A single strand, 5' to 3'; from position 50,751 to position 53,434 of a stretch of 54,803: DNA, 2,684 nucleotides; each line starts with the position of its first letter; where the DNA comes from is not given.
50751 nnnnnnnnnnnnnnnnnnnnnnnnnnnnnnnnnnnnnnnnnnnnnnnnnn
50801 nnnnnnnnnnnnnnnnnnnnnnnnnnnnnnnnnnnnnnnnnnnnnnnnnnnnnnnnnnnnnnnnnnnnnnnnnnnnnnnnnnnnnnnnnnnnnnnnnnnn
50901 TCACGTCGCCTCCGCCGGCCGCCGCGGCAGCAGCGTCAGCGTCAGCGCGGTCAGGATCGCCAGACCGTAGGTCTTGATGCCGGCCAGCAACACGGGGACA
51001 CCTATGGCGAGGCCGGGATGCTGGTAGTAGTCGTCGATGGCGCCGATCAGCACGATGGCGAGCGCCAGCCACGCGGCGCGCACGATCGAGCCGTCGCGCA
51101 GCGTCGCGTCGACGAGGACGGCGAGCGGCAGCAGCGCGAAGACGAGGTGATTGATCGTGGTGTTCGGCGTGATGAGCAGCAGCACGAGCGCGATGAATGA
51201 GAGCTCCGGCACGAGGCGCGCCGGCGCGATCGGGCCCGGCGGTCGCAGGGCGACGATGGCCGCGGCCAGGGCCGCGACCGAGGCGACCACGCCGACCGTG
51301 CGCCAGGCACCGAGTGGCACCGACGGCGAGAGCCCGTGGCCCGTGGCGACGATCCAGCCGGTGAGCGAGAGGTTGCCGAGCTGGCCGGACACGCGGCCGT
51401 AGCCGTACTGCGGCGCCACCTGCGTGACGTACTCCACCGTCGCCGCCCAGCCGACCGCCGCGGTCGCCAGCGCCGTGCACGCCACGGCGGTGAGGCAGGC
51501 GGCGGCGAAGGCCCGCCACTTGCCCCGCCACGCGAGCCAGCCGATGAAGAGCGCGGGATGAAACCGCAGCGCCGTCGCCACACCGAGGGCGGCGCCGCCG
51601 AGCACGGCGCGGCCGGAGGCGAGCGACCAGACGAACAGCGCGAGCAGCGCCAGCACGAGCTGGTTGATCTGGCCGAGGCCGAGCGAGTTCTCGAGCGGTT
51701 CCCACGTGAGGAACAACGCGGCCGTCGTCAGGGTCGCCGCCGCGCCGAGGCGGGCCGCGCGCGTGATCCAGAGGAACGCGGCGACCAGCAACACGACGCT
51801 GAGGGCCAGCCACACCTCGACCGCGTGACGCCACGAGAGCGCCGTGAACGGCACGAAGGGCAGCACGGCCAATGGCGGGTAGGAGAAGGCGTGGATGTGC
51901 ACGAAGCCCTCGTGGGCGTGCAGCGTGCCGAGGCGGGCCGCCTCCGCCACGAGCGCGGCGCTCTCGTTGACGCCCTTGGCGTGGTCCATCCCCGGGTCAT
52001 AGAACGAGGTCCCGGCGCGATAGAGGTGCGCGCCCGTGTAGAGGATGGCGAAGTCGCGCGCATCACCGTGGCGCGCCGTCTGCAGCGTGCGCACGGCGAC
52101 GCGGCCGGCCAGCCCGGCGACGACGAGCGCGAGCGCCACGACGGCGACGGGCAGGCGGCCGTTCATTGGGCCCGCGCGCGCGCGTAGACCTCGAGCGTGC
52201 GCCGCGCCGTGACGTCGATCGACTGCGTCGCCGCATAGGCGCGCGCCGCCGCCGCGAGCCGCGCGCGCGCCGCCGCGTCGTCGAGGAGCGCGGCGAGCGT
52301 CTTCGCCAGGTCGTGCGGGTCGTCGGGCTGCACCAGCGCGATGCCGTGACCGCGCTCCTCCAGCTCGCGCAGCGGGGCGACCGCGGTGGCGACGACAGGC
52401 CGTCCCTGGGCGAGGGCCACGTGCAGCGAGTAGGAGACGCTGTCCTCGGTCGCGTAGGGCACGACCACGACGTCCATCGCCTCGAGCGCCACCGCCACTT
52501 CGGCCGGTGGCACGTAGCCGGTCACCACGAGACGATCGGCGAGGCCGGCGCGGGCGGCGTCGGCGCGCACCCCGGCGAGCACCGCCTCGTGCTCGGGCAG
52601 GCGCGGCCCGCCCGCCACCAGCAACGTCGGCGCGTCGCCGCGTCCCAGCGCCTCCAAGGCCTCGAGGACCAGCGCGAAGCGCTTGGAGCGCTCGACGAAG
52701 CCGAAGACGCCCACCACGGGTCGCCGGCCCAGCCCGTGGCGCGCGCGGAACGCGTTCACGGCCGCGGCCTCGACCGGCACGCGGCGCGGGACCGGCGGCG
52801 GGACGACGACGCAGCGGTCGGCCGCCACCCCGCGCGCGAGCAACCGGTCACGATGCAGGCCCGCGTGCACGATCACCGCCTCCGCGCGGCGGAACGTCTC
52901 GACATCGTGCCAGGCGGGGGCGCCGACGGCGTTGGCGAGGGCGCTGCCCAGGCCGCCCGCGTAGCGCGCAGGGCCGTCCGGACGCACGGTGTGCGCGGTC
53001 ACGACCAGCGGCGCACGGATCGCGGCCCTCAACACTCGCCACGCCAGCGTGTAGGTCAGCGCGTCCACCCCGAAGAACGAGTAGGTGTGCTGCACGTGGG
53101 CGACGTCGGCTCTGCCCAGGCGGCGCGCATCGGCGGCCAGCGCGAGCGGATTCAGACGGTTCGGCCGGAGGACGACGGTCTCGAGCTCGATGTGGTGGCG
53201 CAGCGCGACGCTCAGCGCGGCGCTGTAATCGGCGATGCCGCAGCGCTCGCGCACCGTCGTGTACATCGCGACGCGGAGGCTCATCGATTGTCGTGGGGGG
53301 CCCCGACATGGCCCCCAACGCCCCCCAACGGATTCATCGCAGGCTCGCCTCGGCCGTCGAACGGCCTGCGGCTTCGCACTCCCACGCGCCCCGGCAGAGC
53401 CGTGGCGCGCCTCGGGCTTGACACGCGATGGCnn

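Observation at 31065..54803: A glycoconjugate locus of at least 23 kb built on polyprenyl-phosphate/GT-C logic, with no Wzx/Wzy/Wzz or ABC exporter in view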

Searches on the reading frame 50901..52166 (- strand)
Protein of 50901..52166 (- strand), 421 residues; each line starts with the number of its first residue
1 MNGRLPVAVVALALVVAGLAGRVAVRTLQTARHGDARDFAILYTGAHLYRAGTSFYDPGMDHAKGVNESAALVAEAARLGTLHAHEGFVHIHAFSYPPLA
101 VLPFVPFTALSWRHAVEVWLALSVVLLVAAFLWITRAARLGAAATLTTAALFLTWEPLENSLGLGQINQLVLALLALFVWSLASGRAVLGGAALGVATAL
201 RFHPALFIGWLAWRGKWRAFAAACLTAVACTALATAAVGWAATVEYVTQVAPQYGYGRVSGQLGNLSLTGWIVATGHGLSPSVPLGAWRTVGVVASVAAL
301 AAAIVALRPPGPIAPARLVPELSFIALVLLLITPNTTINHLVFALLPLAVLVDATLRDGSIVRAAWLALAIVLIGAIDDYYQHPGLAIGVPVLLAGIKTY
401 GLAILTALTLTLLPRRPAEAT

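Call 7: search_protein_families(library=pfam, proteins=[window:50901-52166:-], max_evalue=0.01)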
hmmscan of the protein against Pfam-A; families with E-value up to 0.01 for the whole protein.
window:50901-52166:- (421 aa): 1 family
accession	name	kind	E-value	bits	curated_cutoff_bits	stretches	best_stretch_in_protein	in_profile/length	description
PF09594.16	GT87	-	1.1e-30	107.6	25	1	94-334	1-237/237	Glycosyltransferase family 87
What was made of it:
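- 50901..52166 (-): GT87-family GT-C membrane glycosyltransferase, about 11 TM segments, with the acidic first loop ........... PF09594 at 107.6 bits against a cut-off of 25 (call 7).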

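Call 26: search_protein_families(library=ncbifam, proteins=[window:50901-52166:-], max_evalue=0.001)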
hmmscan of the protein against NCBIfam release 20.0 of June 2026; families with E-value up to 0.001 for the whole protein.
window:50901-52166:- (421 aa): 1 family
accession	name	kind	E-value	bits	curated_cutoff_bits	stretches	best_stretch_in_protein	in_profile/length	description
NF009915.0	PRK13375.1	equivalog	8.8e-08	31.1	413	1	93-400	93-395/425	mannosyltransferase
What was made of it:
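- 50901..52166 (-): Only 31 bits to the PimE-type equivalog (cut-off 413; call 26).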

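Call 72: search_solved_structures(query=window:50901-52166:-, max_evalue=1)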
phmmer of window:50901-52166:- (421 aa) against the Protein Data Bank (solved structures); distinct sequences matched with E-value up to 1: 1.
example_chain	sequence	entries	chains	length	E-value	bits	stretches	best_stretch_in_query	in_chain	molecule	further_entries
6iar_A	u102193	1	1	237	0.75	12.2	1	306-395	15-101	Estrogen receptor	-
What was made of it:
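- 50901..52166 (-): No sequence hit to PDB (call 72).
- On CAZy/Pfam GT87: NF009915 scores 31 bits against a cut-off of 413 (call 26). phmmer against PDB gives no PimE hit at E<=1 (call 72).
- Closest known: Actinobacterial GT87 mannosyltransferases. Different: There is no orthology to PimE (31 bits against a cut-off of 413, call 26; no PDB sequence hit, call 72).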

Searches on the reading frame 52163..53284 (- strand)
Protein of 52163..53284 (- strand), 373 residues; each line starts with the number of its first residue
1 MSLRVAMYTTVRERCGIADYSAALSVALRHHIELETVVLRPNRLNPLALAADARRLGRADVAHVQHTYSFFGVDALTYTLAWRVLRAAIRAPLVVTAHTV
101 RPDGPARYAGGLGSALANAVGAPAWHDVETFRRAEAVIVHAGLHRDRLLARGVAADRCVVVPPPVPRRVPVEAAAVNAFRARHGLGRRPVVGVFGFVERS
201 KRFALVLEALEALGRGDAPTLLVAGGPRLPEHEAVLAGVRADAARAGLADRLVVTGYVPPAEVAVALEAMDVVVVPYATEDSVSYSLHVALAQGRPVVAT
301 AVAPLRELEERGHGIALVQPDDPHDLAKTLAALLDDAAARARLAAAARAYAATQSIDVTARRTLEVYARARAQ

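Call 7: search_protein_families(library=pfam, proteins=[window:52163-53284:-], max_evalue=0.01)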
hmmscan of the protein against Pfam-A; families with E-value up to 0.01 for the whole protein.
window:52163-53284:- (373 aa): 4 families
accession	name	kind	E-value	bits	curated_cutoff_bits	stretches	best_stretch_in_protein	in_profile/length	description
PF13692.12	Glyco_trans_1_4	-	1.3e-19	71.3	27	1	189-336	2-142/142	Glycosyl transferases group 1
PF00534.26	Glycos_transf_1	-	6.8e-15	55.5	26.4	1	180-348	6-170/172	Glycosyl transferases group 1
PF13579.12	Glyco_trans_4_4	-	8.4e-07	29.9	29.7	1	40-163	48-157/158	Glycosyl transferase 4-like domain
PF13524.12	Glyco_trans_1_2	-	0.00016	22.1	25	1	230-350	13-128/144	Glycosyl transferase-like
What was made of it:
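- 52163..53284 (-): GT4 glycosyltransferase. PF13692 and PF00534 (call 7).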

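Call 52: search_protein_families(library=ncbifam, proteins=[window:52163-53284:-], max_evalue=1e-8)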
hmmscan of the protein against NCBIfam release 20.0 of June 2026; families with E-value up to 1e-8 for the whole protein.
window:52163-53284:- (373 aa): 6 families
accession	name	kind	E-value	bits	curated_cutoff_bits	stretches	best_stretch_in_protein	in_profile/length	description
TIGR04063.1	stp3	hypoth_equivalog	6e-22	78.1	442.05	1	130-369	154-394/397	TIGR04063 family PEP-CTERM/XrtA system glycosyltransferase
TIGR04047.1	MSMEG_0565_glyc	hypoth_equivalog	7.5e-17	61.5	259.85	1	158-368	161-372/373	MSMEG_0565 family glycosyltransferase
TIGR03449.1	mycothiol_MshA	equivalog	8.7e-16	57.8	462.5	1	86-371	121-404/406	D-inositol-3-phosphate glycosyltransferase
TIGR02149.1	glgA_Coryne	subfamily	9.9e-15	54.5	302.4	1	86-368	102-388/391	glycogen synthase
NF041876.1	EPS_EpsE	equivalog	2.5e-13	50.1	400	1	198-353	224-378/389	exopolysaccharide biosynthesis GT4 family glycosyltransferase EpsE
TIGR03088.1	stp2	hypoth_equivalog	1.7e-12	47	409.05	1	239-368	244-371/374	TIGR03088 family PEP-CTERM/XrtA system glycosyltransferase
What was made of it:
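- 52163..53284 (-): Best NCBIfam hit is stp3, the XrtA-system GT, below cut-off (call 52).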
